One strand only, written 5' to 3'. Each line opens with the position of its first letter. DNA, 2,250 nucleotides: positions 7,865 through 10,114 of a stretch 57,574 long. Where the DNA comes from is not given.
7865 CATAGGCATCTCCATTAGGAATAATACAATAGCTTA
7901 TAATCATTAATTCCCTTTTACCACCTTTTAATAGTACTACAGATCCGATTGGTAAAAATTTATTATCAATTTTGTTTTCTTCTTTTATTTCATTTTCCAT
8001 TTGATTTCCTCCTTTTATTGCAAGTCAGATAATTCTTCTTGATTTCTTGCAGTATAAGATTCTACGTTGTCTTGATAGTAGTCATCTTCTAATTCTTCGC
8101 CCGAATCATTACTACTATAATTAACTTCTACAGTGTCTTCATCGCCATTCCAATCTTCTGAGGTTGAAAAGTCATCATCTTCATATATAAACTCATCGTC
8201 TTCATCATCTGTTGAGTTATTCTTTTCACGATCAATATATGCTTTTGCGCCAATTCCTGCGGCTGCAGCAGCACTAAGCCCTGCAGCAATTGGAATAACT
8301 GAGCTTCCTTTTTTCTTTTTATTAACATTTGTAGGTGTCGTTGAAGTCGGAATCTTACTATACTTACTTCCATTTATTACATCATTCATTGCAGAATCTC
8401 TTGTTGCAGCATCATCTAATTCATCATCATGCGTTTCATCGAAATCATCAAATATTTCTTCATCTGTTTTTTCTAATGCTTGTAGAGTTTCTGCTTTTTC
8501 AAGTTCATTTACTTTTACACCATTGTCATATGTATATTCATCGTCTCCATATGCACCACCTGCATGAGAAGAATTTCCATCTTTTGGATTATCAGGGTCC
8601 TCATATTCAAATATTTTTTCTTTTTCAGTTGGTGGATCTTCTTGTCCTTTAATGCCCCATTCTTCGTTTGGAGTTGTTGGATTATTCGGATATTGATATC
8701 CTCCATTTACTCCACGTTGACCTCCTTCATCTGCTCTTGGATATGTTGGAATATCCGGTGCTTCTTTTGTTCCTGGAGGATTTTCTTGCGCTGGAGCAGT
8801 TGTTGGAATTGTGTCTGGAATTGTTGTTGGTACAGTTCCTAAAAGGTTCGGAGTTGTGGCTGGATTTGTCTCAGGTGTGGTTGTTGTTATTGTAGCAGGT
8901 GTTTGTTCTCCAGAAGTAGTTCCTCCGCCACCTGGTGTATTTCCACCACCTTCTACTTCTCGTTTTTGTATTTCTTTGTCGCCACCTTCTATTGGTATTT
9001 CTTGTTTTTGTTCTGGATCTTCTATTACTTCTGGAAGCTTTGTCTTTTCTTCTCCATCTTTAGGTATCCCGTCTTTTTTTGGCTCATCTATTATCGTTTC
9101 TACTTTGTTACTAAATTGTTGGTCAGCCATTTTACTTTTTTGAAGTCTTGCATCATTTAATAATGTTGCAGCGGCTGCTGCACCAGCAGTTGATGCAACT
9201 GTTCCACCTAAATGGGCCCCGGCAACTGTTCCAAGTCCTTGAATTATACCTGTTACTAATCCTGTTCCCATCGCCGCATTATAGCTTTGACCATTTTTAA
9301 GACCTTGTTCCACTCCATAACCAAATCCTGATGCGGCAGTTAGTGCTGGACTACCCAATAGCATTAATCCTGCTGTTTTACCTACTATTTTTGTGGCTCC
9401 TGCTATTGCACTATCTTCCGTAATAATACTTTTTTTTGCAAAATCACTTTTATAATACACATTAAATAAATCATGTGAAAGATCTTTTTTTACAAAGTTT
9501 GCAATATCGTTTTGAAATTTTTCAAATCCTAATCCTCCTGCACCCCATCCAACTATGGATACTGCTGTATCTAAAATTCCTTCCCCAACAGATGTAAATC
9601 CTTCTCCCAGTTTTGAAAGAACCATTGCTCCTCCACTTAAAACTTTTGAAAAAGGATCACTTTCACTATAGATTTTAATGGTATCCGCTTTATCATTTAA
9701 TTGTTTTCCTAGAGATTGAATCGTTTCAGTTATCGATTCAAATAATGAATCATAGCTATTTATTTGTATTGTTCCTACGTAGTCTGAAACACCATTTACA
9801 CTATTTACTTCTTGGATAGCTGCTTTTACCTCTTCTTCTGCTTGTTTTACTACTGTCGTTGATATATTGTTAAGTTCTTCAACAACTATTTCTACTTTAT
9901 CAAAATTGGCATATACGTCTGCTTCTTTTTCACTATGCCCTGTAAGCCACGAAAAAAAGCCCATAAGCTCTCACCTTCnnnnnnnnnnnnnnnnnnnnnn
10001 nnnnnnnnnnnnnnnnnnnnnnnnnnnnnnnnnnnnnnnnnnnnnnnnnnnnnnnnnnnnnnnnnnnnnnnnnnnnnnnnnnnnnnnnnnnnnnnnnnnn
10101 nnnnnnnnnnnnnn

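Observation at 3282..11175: T7SSb-style substrate module without any secretion machinery in the window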

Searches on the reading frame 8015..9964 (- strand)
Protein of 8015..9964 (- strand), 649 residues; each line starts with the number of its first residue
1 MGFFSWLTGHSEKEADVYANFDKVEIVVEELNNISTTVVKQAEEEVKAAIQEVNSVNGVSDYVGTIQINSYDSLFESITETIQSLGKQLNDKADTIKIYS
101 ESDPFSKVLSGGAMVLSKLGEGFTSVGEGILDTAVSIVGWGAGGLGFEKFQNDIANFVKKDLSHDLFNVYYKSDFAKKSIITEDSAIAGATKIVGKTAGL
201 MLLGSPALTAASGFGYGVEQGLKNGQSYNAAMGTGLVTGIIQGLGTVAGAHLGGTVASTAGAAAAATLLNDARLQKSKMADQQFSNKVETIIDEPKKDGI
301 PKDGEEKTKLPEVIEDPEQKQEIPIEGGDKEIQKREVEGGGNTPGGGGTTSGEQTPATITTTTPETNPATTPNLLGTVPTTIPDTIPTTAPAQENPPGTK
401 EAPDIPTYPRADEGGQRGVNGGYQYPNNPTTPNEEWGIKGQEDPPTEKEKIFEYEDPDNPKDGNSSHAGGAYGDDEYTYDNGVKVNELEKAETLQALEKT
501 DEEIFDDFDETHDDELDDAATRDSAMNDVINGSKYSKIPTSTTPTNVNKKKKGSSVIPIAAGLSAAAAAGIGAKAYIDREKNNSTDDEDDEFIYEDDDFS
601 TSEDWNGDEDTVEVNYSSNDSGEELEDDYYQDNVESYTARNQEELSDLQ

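Call 3: search_protein_families(library=pfam, proteins=[window:8015-9964:-], max_evalue=1)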
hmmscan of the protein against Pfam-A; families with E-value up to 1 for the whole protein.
window:8015-9964:- (649 aa): 0 families

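Call 4: search_protein_families(library=ncbifam, proteins=[window:8015-9964:-], max_evalue=1)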
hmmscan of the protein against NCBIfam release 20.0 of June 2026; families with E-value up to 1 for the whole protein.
window:8015-9964:- (649 aa): 2 families
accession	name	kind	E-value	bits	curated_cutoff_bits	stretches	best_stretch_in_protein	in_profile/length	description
TIGR04527.1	mycoplas_twoTM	subfamily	0.00089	19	125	1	19-119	89-193/248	MG_279/MG_280 family protein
TIGR00985.1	3a0801s04tom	subfamily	0.97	9.2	163.55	1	273-309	52-88/148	mitochondrial import receptor subunit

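Call 11: find_homologous_proteins(query=window:8015-9964:-, max_evalue=0.001)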
Query window:8015-9964:- (649 aa): 11 proteins with E <= 0.001 among 8000 candidates.
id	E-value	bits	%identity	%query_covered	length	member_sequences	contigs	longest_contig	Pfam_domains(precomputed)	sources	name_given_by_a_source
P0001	0.0e+0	1396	98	100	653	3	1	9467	-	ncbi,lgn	-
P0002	1.7e-107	379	45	47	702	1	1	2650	-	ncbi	-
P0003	6.6e-79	285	44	37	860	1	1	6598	-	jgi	-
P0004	1.4e-68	251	49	40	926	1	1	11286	-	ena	-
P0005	6.9e-65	238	40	41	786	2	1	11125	-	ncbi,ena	-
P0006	1.3e-61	228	38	46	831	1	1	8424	-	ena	-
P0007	5.4e-61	225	41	41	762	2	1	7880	-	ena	-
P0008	8.1e-60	222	39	39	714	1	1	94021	-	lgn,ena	-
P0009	2.0e-55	207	46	40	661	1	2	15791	-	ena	-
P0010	3.7e-34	137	39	36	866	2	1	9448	-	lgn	-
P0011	5.3e-31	126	34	37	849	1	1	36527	PF03496.21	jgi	-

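Call 13: find_encoding_contigs(protein=P0008, flank=10000, max_places=3)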
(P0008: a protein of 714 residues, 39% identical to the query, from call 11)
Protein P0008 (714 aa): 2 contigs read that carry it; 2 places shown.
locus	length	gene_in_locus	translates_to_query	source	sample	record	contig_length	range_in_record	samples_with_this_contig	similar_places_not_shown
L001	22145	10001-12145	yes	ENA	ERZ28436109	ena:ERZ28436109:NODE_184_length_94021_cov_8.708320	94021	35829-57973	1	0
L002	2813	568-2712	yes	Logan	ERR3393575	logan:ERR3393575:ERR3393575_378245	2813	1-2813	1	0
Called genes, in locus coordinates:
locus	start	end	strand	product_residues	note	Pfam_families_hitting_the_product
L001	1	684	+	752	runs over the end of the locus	-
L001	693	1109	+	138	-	-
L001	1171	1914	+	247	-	PF00106:adh_short, PF08659:KR, PF13561:adh_short_C2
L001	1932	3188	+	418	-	PF06838:Met_gamma_lyase, PF01053:Cys_Met_Meta_PP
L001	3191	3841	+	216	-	PF18936:DUF5684, PF13248:Zn_ribbon_3 (weak), PF13240:Zn_Ribbon_1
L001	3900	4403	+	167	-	PF12685:SpoIIIAH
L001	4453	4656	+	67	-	PF00196:GerE, PF04545:Sigma70_r4 (weak), PF08281:Sigma70_r4_2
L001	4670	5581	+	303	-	PF10646:Germane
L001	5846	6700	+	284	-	PF13367:PrsW-protease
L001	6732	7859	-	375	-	PF01098:FTSW_RODA_SPOVE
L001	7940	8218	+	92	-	-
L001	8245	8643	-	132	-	PF10612:Spore-coat_CotZ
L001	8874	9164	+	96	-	-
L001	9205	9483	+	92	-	-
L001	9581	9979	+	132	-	-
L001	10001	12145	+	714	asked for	-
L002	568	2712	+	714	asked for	-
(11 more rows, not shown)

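Call 14: find_encoding_contigs(protein=P0011, flank=10000, max_places=3)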
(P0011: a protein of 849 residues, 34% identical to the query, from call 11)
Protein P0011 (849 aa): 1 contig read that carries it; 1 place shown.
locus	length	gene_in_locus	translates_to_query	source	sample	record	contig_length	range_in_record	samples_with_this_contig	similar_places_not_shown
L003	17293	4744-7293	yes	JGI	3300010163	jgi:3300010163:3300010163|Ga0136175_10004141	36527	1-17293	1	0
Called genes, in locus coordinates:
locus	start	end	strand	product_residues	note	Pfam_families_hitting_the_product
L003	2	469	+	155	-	?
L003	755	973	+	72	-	-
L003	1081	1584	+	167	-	PF13238:AAA_18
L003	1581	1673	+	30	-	-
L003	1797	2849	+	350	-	PF13310:Virulence_RhuM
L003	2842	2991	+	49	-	-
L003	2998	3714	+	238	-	PF03167:UDG (weak)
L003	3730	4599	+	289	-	PF03193:RsgA_GTPase, PF02421:FeoB_N, PF01926:MMR_HSR1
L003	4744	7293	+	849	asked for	PF03496:ADPrib_exo_Tox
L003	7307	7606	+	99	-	-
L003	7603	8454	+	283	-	PF03747:ADP_ribosyl_GH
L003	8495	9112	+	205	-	PF01351:RNase_HII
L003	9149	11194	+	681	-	PF01751:Toprim, PF01131:Topoisom_bac, PF01396:Zn_ribbon_Top1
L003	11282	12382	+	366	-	-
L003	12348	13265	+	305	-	PF13495:Phage_int_SAM_4 (weak), PF02899:Phage_int_SAM_1, PF00589:Phage_integrase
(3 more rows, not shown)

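Call 30: find_encoding_contigs(protein=window:8015-9964:-, flank=10000, max_places=5)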
Protein window:8015-9964:- (649 aa): 2 contigs read that carry it; 1 place shown.
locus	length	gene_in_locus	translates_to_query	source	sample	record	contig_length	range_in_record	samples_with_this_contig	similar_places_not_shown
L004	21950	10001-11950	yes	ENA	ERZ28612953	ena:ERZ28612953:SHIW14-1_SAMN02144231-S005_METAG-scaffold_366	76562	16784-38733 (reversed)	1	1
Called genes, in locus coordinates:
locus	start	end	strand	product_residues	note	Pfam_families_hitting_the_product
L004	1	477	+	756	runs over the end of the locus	-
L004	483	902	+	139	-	-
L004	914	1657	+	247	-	PF00106:adh_short, PF08659:KR, PF13561:adh_short_C2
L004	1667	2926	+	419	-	PF06838:Met_gamma_lyase, PF01053:Cys_Met_Meta_PP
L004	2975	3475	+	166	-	PF12685:SpoIIIAH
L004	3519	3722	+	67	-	PF00196:GerE, PF04545:Sigma70_r4, PF08281:Sigma70_r4_2, PF13384:HTH_23 (weak), PF08280:HTH_Mga (faint), PF21476:PF0610-like_N (weak), PF08279:HTH_11 (weak), PF14493:HTH_40 (weak), +1 more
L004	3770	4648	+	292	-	PF10646:Germane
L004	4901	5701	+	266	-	PF13367:PrsW-protease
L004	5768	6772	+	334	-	PF13439:Glyco_transf_4, PF00534:Glycos_transf_1, PF13692:Glyco_trans_1_4, PF13524:Glyco_trans_1_2 (faint)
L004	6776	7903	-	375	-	PF01098:FTSW_RODA_SPOVE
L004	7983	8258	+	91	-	-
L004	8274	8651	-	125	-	-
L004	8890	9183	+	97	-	-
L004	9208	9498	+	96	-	-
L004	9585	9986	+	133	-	-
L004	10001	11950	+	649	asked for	-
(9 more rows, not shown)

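Call 35: search_protein_families(library=pfam, proteins=[P0009, P0010], max_evalue=0.01)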
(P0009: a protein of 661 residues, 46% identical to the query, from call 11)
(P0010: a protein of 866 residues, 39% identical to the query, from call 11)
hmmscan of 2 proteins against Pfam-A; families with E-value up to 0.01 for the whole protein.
P0009 (661 aa): 0 families

P0010 (866 aa): 0 families

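Call 43: find_encoding_contigs(protein=P0009, flank=10000, max_places=3)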
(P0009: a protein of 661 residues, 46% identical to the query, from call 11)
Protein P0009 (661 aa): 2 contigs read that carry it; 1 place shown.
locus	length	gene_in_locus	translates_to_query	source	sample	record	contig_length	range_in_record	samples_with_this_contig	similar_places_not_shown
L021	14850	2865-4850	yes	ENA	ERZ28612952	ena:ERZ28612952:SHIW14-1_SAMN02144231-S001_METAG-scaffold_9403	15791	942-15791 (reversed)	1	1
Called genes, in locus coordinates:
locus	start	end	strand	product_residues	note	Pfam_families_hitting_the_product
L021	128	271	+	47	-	-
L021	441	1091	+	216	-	PF12917:YfbR-like (weak), PF13023:HD_3, PF01966:HD (faint)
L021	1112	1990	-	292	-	PF00126:HTH_1, PF03466:LysR_substrate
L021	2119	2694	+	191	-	-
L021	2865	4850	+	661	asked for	-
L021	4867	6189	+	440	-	PF10127:RlaP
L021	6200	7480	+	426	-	PF01743:PolyA_pol, PF12627:PolyA_pol_RNAbd (weak), PF01966:HD, PF13735:tRNA_NucTran2_2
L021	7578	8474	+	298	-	PF02588:YitT_membrane, PF10035:DUF2179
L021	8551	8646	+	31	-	-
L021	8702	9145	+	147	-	PF13673:Acetyltransf_10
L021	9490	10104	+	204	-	PF25087:GMPPB_C (faint), PF25247:LbH_GLGC (faint), PF25084:LbH_EIF2B (weak), PF00132:Hexapep, PF14602:Hexapep_2 (weak)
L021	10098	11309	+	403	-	PF00155:Aminotran_1_2, PF01041:DegT_DnrJ_EryC1, PF00266:Aminotran_5 (weak), PF01053:Cys_Met_Meta_PP (weak)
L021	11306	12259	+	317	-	PF00535:Glycos_transf_2, PF10111:Glyco_tranf_2_2, PF13641:Glyco_tranf_2_3 (weak)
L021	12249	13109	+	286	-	PF01636:APH, PF19974:TCAD9 (weak)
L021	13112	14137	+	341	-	PF04055:Radical_SAM, PF13353:Fer4_12 (weak), PF13186:SPASM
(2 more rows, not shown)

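Call 44: find_encoding_contigs(protein=P0010, flank=10000, max_places=3)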
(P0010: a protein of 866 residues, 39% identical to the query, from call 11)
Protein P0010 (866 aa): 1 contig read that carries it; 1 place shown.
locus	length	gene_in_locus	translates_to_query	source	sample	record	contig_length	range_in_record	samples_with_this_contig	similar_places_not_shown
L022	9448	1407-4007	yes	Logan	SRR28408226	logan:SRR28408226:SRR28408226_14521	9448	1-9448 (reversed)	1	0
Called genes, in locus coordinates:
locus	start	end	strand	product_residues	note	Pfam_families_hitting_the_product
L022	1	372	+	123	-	?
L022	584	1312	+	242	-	-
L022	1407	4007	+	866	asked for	-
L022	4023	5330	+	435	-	PF10127:RlaP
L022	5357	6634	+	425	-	PF01743:PolyA_pol, PF12627:PolyA_pol_RNAbd (weak), PF01966:HD (weak), PF13735:tRNA_NucTran2_2 (weak)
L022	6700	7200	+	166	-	-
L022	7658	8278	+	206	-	PF01351:RNase_HII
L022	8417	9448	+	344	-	?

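Call 112: search_solved_structures(query=P0009, max_evalue=1)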
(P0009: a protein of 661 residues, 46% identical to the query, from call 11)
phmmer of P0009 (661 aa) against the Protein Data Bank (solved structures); distinct sequences matched with E-value up to 1: 3.
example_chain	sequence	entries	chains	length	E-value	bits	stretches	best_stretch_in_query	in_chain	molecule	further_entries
6xyw_Aw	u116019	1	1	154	0.08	15.2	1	266-349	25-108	50S ribosomal protein L27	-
6smo_C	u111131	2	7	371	0.3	13.3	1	190-246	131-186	Ketoacyl_synth_N domain-containing protein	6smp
9evs_1Y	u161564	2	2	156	0.41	12.8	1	267-336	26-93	bL27m | 50S ribosomal protein L27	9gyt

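Call 113: search_solved_structures(query=P0010, max_evalue=1)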
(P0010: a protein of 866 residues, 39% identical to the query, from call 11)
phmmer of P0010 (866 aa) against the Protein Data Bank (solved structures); distinct sequences matched with E-value up to 1: 0.
